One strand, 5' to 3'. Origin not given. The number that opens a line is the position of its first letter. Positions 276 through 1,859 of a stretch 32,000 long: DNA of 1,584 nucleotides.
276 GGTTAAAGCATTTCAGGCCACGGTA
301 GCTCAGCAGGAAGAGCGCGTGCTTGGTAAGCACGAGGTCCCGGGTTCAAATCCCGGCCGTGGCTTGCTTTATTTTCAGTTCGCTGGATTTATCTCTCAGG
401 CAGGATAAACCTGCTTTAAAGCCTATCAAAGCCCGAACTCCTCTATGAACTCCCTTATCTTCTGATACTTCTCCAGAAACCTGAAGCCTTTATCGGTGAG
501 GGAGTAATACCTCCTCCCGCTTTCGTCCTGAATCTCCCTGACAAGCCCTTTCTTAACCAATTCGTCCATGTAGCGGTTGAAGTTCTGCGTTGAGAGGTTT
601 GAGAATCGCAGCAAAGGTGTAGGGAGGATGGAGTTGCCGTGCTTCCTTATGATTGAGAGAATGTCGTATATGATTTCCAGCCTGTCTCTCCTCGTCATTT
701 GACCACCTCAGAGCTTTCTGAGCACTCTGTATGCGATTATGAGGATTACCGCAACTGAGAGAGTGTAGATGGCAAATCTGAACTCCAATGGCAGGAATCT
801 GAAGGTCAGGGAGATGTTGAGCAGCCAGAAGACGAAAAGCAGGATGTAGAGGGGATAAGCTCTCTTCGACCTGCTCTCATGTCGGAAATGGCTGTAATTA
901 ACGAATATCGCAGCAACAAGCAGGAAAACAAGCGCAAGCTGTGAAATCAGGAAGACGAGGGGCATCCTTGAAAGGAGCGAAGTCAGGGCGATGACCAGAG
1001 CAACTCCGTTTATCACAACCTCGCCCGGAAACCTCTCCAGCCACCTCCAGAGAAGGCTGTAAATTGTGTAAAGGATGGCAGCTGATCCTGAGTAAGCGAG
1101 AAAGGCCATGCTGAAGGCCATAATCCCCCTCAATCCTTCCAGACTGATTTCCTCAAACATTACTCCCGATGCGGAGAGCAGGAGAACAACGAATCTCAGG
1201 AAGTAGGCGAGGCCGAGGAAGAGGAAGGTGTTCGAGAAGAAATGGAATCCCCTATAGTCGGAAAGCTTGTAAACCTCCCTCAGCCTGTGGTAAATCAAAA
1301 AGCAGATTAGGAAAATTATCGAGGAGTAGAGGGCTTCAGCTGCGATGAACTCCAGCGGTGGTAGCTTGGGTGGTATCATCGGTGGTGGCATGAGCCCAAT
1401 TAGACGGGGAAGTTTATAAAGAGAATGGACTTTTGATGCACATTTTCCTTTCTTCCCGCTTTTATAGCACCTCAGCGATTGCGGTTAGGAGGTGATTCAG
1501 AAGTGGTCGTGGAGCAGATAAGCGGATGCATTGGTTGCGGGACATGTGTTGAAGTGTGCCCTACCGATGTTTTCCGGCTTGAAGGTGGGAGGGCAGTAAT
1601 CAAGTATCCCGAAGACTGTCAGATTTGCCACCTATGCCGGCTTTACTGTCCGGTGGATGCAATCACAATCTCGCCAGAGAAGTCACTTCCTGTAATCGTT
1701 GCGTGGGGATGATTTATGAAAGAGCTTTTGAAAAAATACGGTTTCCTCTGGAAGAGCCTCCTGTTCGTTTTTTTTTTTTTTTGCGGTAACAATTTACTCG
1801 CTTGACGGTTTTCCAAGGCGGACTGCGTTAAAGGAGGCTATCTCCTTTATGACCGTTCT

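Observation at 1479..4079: A ferredoxin, an NOX/MsrQ-like di-heme membrane protein and a Tat-exported FrdA-like flavoprotein form a putative trans-membrane electron conduit to an extracytoplasmic reductase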

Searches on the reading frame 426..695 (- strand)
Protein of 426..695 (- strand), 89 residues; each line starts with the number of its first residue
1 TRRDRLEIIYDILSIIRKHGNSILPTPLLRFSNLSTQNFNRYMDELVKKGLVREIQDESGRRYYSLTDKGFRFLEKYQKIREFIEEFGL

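Call 3: search_protein_families(library=pfam, proteins=[window:426-695:-], max_evalue=0.01)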
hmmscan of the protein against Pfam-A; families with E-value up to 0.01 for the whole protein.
window:426-695:- (89 aa): 9 families
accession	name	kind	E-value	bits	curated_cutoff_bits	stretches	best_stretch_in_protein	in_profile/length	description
PF14947.12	HTH_45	-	4.2e-18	65.6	25.5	1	2-84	1-76/77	Winged helix-turn-helix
PF13412.12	HTH_24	-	3.7e-06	26.9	21.9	1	7-53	3-48/48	Winged helix-turn-helix DNA-binding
PF12802.13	MarR_2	-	7.8e-06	26.4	27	1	10-62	8-60/61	MarR family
PF07381.18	EarA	-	2.9e-05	24.2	22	1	44-75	57-88/90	EarA-like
PF01047.28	MarR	-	4.6e-05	23.7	24.6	1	10-62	6-57/59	MarR family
PF22194.2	F-93_WHD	-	0.00015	22.2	28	1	34-70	27-62/62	F-93, winged-helix domain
PF03551.20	PadR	-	0.0004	20.8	27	1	43-75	38-74/75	Transcriptional regulator PadR-like family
PF14277.12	DUF4364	-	0.0004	20.7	26.9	1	38-77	35-73/162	Domain of unknown function (DUF4364)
PF13463.12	HTH_27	-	0.0029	18.3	22.2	1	35-70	31-68/68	Winged helix DNA-binding domain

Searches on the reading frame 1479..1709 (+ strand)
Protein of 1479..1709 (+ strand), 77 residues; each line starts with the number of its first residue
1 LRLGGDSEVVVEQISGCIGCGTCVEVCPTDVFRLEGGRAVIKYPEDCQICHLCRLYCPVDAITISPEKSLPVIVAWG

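Call 3: search_protein_families(library=pfam, proteins=[window:1479-1709:+], max_evalue=0.01)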
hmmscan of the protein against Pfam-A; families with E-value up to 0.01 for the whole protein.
window:1479-1709:+ (77 aa): 17 families
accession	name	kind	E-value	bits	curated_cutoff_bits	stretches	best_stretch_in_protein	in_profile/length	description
PF00037.32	Fer4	-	4.6e-12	45.7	21.1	2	17-32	8-23/24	4Fe-4S binding domain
PF12838.12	Fer4_7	-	1.5e-08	35.4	27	1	17-61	2-52/52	4Fe-4S dicluster domain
PF13187.11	Fer4_9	-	1.8e-08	34.7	27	1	17-62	2-52/52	4Fe-4S dicluster domain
PF14697.11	Fer4_21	-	7.5e-08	32.8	35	1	15-63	6-58/59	4Fe-4S dicluster domain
PF13484.11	Fer4_16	-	2.1e-07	32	30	1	17-35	2-20/66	4Fe-4S double cluster binding domain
PF13237.11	Fer4_10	-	5.3e-07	29.9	25.5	1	14-58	6-53/53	4Fe-4S dicluster domain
PF13534.11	Fer4_17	-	2.3e-06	28.5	22.2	1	12-31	41-60/61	4Fe-4S dicluster domain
PF12797.12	Fer4_2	-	3.3e-06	27.2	24.5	1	16-29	9-22/22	4Fe-4S binding domain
PF13183.11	Fer4_8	-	3.5e-06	27.9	27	1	11-31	48-68/68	4Fe-4S dicluster domain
PF12800.12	Fer4_4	-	1.4e-05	25.5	24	1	15-29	2-16/17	4Fe-4S binding domain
PF12798.12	Fer4_3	-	2e-05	25.5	27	1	17-30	1-14/15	4Fe-4S binding domain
PF25160.1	LdpA_Fe-S-bd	-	3.2e-05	24.1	27.6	1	15-31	26-42/49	LdpA Fe-S cluster-binding domain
PF12837.12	Fer4_6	-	3.5e-05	24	25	1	17-32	9-24/24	4Fe-4S binding domain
PF13370.11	Fer4_13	-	0.00023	22.3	24.5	1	15-63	4-57/58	4Fe-4S single cluster domain of Ferredoxin I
PF14843.11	GF_recep_IV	-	0.0027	17.9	29.5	1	22-58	86-120/132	Growth factor receptor domain IV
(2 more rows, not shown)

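Call 6: search_protein_families(library=ncbifam, proteins=[window:1479-1709:+], max_evalue=0.01)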
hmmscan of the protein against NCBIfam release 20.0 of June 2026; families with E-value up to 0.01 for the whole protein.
window:1479-1709:+ (77 aa): 79 families (the best 25 are shown)
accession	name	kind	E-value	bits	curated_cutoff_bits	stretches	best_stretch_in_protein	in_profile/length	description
NF040864.1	HgcB_ferredoxin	equivalog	4.2e-14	52.2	99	1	15-66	14-65/93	mercury methylation ferredoxin HgcB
NF045874.1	Vhu_polyferre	exception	1.2e-12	47.3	600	1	15-67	196-248/381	F420-non-reducing hydrogenase associated-polyferredoxin VhuB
NF038196.1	ferrodoxin_EFR1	subfamily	8.4e-11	42.4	75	1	15-65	184-232/242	EFR1 family ferrodoxin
NF043039.1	HgcAB_like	equivalog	2.6e-10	40.4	285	1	13-63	298-350/350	HgcAB-like fusion protein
NF045490.1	FdxA_Protbact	equivalog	8.7e-09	35.6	135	1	15-67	7-60/104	ferredoxin FdxA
TIGR04395.1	cutC_activ_rSAM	equivalog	1.4e-08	34.4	360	1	9-68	49-109/309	choline TMA-lyase-activating enzyme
NF006221.0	PRK08348.1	subfamily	2e-08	34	124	1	13-67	42-97/136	NADH-plastoquinone oxidoreductase subunit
NF005504.0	PRK07118.1-3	equivalog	1.2e-07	31.4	437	1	15-63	219-266/293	Fe-S cluster domain-containing protein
TIGR01944.1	rnfB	subfamily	1.5e-07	31.2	68.7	1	11-68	109-166/190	RnfABCDGE type electron transport complex subunit B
NF058577.1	FdxA_fam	equivalog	1.8e-07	31.2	65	1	5-30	27-51/52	4Fe-4S ferredoxin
NF042909.1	FMH_DH_FwdF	exception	3.1e-07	29.8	375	1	15-66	225-278/336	tungsten-dependent formylmethanofuran dehydrogenase subunit FwdF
NF040770.1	hetero_SS_HdrA2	exception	4.6e-07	28.3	1100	1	14-65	576-626/777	CoB-CoM heterodisulfide reductase HdrA2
NF003475.0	PRK05113.1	equivalog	7.9e-07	29.1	203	1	10-69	108-167/190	electron transport complex subunit RsxB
TIGR03294.1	FrhG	equivalog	8.9e-07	28.9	245.5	1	11-60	170-218/228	coenzyme F420 hydrogenase subunit gamma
NF005503.0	PRK07118.1-2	equivalog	1.2e-06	28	252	1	16-70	139-192/292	RnfABCDGE type electron transport complex subunit B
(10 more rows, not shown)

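Call 56: search_solved_structures(query=window:1503-1709:+, max_evalue=0.01, show_alignments=3)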
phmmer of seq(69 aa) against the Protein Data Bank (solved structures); distinct sequences matched with E-value up to 0.01: 175 (the best 60 are shown).
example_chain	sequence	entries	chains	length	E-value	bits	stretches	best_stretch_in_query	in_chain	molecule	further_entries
9sw6_G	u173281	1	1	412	4e-29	103.3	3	8-59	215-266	Polyferredoxin protein MvhB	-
9sfi_O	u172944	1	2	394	1.4e-20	76.2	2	8-59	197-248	Ferredoxin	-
9sw6_H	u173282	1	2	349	2.6e-13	53.1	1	9-61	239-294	Tungsten formylmethanofuran dehydrogenase, subunit F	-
9sfi_T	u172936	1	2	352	3e-13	52.9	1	9-60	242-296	4Fe-4S ferredoxin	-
5t5i_F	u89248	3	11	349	3.4e-13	52.7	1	9-60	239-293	Tungsten formylmethanofuran dehydrogenase subunit fwdF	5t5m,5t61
7bkb_K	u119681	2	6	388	4.6e-11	46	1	7-57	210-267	Formylmethanofuran dehydrogenase, subunit F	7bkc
7zc6_B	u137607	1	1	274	4.2e-09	39.7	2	8-58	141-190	RnfB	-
9eri_B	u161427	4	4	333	2e-08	37.6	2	8-62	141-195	Na(+)-translocating ferredoxin:NAD(+) oxidoreductase complex subunit B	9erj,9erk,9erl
8a8o_C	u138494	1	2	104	5.5e-08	36.2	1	3-56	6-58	Beta-subunit of the PAPS reductase from Methanothermococcus thermolithotrophicus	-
8e9g_I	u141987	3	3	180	3e-07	33.9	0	8-24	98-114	NADH-quinone oxidoreductase subunit I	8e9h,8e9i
2fd2_A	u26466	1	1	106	1.5e-06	31.7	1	8-57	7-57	FERREDOXIN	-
1b0v_A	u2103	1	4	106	1.7e-06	31.4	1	8-57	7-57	PROTEIN (FERREDOXIN)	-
7bkb_L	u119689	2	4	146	1.8e-06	31.4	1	8-28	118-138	Formylmethanofuran dehydrogenase, subunit G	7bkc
8ahx_B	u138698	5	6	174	3.2e-06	30.6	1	5-61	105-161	Ion-translocating oxidoreductase complex subunit B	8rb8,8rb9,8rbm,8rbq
7qv7_A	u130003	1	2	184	3.6e-06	30.4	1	13-63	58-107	Hydrogen dependent carbon dioxide reductase subunit HycB3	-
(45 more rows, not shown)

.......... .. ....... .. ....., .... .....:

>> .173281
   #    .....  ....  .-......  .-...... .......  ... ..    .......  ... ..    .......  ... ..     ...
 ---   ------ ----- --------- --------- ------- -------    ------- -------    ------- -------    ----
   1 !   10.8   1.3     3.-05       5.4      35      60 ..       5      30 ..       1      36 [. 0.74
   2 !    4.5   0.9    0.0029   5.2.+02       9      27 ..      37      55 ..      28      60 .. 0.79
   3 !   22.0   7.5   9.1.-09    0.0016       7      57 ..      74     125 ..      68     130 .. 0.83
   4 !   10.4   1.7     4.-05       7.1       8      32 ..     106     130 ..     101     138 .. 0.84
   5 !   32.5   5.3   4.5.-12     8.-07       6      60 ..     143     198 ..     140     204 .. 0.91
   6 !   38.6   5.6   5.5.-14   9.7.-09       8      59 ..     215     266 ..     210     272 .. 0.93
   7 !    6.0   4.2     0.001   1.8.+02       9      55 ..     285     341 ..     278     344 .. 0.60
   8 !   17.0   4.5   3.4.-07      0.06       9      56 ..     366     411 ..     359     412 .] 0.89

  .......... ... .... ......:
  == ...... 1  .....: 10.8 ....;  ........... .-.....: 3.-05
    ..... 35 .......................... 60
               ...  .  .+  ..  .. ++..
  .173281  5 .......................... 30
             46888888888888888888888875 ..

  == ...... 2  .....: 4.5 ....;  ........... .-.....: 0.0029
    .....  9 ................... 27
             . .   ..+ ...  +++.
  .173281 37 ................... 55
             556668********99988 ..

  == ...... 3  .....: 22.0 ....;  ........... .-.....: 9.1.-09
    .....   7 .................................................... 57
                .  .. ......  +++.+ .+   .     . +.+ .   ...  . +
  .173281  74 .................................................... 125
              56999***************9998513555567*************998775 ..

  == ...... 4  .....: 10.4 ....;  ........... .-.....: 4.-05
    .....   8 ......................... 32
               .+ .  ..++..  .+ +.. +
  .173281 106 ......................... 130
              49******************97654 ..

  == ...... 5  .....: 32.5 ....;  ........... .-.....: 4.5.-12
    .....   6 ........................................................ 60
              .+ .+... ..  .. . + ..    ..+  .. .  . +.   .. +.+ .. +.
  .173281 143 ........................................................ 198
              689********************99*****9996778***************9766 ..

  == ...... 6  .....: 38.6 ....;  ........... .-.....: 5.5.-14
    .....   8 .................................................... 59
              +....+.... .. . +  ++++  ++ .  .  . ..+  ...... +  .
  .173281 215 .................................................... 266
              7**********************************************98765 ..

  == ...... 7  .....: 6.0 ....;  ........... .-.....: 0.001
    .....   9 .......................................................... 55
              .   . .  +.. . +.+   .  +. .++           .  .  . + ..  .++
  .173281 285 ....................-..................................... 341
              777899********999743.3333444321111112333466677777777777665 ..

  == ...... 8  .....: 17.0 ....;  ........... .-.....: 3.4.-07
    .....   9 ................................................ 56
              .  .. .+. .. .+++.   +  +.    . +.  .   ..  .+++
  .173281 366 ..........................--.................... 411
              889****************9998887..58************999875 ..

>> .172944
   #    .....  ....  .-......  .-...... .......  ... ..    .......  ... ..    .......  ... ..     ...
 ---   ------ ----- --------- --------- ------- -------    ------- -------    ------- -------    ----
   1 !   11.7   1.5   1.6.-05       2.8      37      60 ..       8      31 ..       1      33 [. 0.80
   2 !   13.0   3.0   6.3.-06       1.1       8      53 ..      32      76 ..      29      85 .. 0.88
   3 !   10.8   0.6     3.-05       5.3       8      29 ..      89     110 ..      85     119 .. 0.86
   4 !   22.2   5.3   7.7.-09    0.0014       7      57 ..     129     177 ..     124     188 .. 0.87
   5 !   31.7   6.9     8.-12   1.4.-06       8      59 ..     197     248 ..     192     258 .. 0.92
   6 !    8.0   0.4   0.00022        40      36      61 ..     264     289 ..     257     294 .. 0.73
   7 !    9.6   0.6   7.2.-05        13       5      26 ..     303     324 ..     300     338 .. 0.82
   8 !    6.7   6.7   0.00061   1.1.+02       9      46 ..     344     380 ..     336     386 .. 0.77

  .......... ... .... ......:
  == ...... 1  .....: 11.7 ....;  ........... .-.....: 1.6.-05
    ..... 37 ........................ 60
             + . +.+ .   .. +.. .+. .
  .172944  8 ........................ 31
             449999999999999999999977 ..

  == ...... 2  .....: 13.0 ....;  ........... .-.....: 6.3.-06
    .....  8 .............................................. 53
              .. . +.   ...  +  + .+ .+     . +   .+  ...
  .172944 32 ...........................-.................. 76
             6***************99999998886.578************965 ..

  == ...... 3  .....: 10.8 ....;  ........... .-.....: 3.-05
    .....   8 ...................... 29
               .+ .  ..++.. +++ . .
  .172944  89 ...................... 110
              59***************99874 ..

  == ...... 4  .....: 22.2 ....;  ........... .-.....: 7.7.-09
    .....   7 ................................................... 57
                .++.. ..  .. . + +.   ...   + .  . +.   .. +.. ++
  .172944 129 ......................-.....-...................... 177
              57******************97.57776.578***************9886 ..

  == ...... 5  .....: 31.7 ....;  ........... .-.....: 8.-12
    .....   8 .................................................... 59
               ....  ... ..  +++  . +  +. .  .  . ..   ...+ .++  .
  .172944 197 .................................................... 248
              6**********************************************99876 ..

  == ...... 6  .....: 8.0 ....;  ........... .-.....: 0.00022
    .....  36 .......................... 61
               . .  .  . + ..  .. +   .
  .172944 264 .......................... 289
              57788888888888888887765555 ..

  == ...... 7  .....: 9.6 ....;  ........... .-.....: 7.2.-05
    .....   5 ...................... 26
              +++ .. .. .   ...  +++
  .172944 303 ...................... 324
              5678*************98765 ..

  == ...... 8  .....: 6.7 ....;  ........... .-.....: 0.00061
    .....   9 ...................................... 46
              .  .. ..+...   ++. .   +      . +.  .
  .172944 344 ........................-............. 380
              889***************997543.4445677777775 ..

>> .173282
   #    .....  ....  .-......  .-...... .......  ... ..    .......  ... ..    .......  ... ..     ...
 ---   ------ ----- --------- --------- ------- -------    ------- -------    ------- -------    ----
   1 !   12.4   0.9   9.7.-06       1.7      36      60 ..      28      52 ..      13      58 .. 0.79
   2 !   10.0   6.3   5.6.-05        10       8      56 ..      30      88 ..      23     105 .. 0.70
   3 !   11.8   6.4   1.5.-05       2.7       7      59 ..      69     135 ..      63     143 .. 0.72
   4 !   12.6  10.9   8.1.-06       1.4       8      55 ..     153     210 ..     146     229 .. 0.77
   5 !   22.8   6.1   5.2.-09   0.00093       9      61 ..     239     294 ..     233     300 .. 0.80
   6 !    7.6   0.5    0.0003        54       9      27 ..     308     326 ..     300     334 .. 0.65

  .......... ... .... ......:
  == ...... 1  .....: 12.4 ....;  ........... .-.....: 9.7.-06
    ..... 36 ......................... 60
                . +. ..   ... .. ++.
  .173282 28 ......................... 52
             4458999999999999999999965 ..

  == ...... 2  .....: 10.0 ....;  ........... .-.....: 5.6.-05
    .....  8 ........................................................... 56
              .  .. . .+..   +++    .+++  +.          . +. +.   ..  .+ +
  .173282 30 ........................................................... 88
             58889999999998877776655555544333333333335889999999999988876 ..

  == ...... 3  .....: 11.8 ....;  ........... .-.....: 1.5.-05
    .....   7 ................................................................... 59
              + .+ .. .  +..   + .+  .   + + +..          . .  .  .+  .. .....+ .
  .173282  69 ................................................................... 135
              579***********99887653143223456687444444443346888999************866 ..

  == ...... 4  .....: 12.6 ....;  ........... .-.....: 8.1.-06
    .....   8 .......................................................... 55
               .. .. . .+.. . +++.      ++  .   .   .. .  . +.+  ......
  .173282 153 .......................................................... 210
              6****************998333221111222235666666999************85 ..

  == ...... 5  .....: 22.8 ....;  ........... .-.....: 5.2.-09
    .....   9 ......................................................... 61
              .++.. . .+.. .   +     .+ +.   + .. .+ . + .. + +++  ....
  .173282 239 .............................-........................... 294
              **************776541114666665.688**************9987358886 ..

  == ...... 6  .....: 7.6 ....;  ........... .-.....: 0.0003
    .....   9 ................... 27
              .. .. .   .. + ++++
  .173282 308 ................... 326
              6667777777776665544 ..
